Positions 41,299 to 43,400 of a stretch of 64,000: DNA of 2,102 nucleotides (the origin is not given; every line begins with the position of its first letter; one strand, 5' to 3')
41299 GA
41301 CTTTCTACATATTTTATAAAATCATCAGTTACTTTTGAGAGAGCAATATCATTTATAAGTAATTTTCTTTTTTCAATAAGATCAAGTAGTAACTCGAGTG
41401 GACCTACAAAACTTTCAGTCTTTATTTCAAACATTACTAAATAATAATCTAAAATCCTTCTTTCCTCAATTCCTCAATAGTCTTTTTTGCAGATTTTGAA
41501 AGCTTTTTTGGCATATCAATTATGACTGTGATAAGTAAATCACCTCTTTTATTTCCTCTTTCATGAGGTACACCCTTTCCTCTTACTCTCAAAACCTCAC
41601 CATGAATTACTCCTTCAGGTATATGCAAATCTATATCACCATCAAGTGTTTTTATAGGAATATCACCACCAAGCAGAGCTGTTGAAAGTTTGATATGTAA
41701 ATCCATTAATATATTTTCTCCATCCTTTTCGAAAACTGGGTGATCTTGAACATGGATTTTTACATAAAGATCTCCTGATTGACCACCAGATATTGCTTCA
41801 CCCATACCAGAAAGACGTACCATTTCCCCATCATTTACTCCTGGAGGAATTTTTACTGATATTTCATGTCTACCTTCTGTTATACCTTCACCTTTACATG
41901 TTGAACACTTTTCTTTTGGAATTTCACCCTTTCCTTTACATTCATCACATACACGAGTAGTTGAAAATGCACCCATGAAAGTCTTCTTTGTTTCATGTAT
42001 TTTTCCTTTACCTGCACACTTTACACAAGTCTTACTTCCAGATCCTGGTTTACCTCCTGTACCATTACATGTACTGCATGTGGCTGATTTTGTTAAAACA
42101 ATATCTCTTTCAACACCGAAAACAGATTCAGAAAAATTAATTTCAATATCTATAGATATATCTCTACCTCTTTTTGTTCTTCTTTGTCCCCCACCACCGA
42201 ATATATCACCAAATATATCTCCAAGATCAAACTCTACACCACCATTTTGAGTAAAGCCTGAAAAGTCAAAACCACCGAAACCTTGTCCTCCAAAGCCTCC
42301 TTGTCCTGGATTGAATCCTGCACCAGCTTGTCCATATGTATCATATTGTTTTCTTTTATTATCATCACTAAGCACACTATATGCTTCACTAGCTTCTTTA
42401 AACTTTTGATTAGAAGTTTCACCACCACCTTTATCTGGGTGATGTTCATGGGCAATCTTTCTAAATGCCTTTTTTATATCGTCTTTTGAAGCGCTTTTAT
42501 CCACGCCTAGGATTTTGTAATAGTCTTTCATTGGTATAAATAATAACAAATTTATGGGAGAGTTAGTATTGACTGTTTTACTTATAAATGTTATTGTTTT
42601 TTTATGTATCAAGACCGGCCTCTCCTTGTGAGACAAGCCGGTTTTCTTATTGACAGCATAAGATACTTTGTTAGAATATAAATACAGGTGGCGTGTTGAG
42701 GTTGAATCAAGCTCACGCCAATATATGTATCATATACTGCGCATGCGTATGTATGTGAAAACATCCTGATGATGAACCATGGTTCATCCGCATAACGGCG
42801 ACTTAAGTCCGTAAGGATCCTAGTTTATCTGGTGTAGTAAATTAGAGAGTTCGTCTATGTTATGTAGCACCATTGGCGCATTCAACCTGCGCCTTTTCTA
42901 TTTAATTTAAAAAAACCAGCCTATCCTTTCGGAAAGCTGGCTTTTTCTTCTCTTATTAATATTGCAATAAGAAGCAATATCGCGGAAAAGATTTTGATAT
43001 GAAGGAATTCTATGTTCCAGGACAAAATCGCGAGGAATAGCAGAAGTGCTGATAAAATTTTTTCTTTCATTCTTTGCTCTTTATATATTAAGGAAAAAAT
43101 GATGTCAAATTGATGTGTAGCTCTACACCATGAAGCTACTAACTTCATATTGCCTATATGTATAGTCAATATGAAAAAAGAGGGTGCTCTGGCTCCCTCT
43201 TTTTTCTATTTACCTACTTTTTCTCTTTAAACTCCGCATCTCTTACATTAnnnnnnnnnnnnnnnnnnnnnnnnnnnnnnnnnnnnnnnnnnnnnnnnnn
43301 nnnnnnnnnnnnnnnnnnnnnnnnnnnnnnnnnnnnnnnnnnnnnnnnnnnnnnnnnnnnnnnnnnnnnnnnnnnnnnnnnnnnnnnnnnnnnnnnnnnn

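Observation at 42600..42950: Candidate ~215-nt sRNA between dnaJ and dnaK on the opposite strand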

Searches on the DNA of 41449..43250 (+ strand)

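Call 4: search_rna_families(source=window, start=42500, end=43250, threshold=evalue, max_evalue=10, show_alignments=3)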
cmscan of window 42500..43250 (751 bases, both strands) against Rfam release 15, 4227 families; matches with E-value up to 10: 21.
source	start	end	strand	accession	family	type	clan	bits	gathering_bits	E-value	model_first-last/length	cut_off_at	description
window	43174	43211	+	RF02066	STnc320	Gene; sRNA;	-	24.8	50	0.03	18-55/55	no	Salmonella enterica sRNA STnc320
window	42909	42980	-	RF02450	ncr1175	Gene; sRNA;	-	22.9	60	0.11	1-110/110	no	Bacillus sRNA ncr1175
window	43173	43206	+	RF03831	mir-627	Gene; miRNA;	-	22.2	86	0.034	28-61/87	no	mir-627 microRNA precursor family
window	42538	42651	+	RF02064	STnc370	Gene; sRNA;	-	21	54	4.9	1-71/71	no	Enterobacterial sRNA STnc370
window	42868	42952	+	RF02064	STnc370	Gene; sRNA;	-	20.4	54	6.7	1-71/71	no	Enterobacterial sRNA STnc370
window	42913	43045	-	RF04180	BTnc231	Gene; sRNA;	-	20.1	80.4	0.12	1-154/154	no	Bacteroides sRNA BTnc231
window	43127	43213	+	RF00558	L20_leader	Cis-reg; leader;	-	19.2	58.7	0.42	1-127/127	no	Ribosomal protein L20 leader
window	43168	43248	-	RF02029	sraA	Gene; sRNA;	-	18.5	56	4.5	1-95/95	no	sraA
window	43039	43078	+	RF00326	snoZ155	Gene; snRNA; snoRNA; CD-box;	-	18.3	43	8.6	1-81/81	no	Small nucleolar RNA Z155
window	43031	43105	-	RF02183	ST7-OT3_1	Gene; lncRNA;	-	18.1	50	2.7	1-79/79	no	ST7 overlapping transcript 3 conserved region 1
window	43121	43211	+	RF02029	sraA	Gene; sRNA;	-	17.5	56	7.3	1-95/95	no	sraA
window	43065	43176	-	RF01291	SNORD97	Gene; snRNA; snoRNA; CD-box;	-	16.7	45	4.2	1-142/142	no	Small nucleolar RNA SNORD97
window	42899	42957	+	RF00885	MIR821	Gene; miRNA;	-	16.5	249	1.6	1-275/275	no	MIR821 microRNA precursor family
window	43091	43214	-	RF01808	MicX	Gene; sRNA;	-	15.6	75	0.78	1-194/194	no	MicX Vibrio cholerae sRNA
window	42890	42967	+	RF03653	mir-971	Gene; miRNA;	-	14.3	53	9.2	1-77/77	no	mir-971 microRNA precursor family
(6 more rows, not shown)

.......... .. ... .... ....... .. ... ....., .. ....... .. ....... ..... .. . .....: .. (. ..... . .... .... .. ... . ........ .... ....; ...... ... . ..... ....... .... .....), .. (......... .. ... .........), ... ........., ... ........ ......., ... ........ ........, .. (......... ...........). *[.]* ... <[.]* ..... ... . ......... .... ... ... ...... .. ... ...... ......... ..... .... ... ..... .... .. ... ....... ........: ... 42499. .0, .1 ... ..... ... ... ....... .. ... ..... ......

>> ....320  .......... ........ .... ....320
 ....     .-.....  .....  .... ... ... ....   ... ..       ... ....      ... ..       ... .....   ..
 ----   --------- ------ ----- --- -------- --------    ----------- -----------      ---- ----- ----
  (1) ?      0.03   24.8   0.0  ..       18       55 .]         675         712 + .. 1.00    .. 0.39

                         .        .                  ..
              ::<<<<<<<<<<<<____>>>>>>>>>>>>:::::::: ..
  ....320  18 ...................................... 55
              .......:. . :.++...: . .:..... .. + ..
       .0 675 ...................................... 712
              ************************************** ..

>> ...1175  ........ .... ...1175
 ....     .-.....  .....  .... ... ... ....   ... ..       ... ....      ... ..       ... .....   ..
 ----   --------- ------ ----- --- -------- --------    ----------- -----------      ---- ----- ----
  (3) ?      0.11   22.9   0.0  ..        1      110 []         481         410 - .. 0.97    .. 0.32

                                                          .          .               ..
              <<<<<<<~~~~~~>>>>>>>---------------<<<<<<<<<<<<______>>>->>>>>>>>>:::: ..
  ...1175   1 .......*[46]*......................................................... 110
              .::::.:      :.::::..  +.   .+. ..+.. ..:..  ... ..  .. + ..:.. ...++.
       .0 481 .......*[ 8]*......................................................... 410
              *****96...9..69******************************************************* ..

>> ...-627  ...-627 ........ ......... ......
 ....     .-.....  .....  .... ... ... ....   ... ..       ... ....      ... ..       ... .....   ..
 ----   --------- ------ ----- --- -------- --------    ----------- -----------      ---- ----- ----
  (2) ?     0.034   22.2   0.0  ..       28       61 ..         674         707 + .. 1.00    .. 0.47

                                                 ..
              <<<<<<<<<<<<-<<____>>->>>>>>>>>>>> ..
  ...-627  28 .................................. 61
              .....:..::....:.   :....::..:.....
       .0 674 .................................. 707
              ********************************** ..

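Call 45: build_rna_model(alignment_id=A5)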
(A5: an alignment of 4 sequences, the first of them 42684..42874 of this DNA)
Model R1 built from alignment A5 (4 sequences, 196 columns); structure: RNAalifold consensus.
model positions 192; base pairs 63; branch points 4; effective number of sequences 0.78; information 0.59 bits per position. Calibrated on 0.2 Mb of random sequence (short: E-values are rough).
structure used (alignment columns):
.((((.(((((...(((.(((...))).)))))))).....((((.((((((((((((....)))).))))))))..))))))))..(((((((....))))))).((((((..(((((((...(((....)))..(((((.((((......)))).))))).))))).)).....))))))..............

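Call 46: search_with_rna_model(model_id=R1, sources=[window, L001, L004, L005, L006, L007, L008, L009, L010, L011, L012, L013, L014, L015, L016, L017, L018, L019, L020, L021, L022, L023, L024, L025, L026, L027, L028, L045, L046, L003, L043], max_evalue=10)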
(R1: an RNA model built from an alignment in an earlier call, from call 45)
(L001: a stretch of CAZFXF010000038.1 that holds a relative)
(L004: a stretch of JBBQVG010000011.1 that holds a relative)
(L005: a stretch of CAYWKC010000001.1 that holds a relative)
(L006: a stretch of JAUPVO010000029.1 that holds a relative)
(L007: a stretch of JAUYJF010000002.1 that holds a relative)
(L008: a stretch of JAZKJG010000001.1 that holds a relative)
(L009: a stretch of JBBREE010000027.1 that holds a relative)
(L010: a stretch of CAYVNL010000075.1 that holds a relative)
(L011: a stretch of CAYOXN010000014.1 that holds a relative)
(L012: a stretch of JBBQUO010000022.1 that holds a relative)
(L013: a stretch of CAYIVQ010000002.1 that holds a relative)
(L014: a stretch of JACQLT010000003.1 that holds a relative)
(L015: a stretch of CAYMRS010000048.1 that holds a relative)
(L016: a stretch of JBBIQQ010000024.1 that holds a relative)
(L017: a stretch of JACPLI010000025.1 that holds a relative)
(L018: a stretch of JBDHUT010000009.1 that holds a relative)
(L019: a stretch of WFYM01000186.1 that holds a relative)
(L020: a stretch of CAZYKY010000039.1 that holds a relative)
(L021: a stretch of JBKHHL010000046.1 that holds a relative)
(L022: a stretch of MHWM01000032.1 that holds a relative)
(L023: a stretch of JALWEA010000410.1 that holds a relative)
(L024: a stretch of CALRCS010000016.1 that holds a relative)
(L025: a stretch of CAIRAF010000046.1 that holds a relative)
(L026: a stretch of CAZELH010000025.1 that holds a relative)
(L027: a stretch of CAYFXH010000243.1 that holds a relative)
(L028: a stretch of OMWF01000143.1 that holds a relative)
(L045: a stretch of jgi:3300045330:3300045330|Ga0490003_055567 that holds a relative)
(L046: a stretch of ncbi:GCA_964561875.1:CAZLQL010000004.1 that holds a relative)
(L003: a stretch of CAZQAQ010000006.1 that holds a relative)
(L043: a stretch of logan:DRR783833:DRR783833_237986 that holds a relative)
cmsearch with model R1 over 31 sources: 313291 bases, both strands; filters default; matches with E-value up to 10: 9.
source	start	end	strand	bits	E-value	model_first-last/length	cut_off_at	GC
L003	1022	1212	-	232.6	5.2e-56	1-192/192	no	0.44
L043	901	1091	+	232.2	6.5e-56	1-192/192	no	0.45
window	42684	42876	+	219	1.3e-52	1-192/192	no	0.42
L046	9693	9880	+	198.5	1.7e-47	1-192/192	no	0.42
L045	212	345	+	35.7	7.9e-07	1-192/192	no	0.38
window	42771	42788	-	12.3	0.54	88-105/192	no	0.44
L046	9776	9793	-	9.9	2.2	88-105/192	no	0.5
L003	1108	1125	+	9.9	2.2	88-105/192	no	0.5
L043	988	1005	-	9.9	2.2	88-105/192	no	0.5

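Call 51: search_with_rna_model(model_id=R1, sources=[window, L003, L043, L046], max_evalue=1e-10, make_alignment=true, show_alignments=4)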
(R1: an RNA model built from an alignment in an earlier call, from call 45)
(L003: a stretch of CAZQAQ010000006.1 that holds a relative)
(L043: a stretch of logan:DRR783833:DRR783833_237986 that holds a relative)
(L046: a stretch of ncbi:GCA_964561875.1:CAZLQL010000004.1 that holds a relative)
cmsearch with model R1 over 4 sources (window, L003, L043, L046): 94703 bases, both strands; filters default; matches with E-value up to 1e-10: 4.
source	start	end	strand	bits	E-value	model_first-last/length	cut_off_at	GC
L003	1022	1212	-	232.6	1.6e-56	1-192/192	no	0.44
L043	901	1091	+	232.2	1.9e-56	1-192/192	no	0.45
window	42684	42876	+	219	3.9e-53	1-192/192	no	0.42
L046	9693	9880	+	198.5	5.2e-48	1-192/192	no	0.42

Alignment A6: 4 matches aligned to the model, 193 columns, each read 5' to 3' on its own strand. Consensus structure (alignment columns), stored with it:
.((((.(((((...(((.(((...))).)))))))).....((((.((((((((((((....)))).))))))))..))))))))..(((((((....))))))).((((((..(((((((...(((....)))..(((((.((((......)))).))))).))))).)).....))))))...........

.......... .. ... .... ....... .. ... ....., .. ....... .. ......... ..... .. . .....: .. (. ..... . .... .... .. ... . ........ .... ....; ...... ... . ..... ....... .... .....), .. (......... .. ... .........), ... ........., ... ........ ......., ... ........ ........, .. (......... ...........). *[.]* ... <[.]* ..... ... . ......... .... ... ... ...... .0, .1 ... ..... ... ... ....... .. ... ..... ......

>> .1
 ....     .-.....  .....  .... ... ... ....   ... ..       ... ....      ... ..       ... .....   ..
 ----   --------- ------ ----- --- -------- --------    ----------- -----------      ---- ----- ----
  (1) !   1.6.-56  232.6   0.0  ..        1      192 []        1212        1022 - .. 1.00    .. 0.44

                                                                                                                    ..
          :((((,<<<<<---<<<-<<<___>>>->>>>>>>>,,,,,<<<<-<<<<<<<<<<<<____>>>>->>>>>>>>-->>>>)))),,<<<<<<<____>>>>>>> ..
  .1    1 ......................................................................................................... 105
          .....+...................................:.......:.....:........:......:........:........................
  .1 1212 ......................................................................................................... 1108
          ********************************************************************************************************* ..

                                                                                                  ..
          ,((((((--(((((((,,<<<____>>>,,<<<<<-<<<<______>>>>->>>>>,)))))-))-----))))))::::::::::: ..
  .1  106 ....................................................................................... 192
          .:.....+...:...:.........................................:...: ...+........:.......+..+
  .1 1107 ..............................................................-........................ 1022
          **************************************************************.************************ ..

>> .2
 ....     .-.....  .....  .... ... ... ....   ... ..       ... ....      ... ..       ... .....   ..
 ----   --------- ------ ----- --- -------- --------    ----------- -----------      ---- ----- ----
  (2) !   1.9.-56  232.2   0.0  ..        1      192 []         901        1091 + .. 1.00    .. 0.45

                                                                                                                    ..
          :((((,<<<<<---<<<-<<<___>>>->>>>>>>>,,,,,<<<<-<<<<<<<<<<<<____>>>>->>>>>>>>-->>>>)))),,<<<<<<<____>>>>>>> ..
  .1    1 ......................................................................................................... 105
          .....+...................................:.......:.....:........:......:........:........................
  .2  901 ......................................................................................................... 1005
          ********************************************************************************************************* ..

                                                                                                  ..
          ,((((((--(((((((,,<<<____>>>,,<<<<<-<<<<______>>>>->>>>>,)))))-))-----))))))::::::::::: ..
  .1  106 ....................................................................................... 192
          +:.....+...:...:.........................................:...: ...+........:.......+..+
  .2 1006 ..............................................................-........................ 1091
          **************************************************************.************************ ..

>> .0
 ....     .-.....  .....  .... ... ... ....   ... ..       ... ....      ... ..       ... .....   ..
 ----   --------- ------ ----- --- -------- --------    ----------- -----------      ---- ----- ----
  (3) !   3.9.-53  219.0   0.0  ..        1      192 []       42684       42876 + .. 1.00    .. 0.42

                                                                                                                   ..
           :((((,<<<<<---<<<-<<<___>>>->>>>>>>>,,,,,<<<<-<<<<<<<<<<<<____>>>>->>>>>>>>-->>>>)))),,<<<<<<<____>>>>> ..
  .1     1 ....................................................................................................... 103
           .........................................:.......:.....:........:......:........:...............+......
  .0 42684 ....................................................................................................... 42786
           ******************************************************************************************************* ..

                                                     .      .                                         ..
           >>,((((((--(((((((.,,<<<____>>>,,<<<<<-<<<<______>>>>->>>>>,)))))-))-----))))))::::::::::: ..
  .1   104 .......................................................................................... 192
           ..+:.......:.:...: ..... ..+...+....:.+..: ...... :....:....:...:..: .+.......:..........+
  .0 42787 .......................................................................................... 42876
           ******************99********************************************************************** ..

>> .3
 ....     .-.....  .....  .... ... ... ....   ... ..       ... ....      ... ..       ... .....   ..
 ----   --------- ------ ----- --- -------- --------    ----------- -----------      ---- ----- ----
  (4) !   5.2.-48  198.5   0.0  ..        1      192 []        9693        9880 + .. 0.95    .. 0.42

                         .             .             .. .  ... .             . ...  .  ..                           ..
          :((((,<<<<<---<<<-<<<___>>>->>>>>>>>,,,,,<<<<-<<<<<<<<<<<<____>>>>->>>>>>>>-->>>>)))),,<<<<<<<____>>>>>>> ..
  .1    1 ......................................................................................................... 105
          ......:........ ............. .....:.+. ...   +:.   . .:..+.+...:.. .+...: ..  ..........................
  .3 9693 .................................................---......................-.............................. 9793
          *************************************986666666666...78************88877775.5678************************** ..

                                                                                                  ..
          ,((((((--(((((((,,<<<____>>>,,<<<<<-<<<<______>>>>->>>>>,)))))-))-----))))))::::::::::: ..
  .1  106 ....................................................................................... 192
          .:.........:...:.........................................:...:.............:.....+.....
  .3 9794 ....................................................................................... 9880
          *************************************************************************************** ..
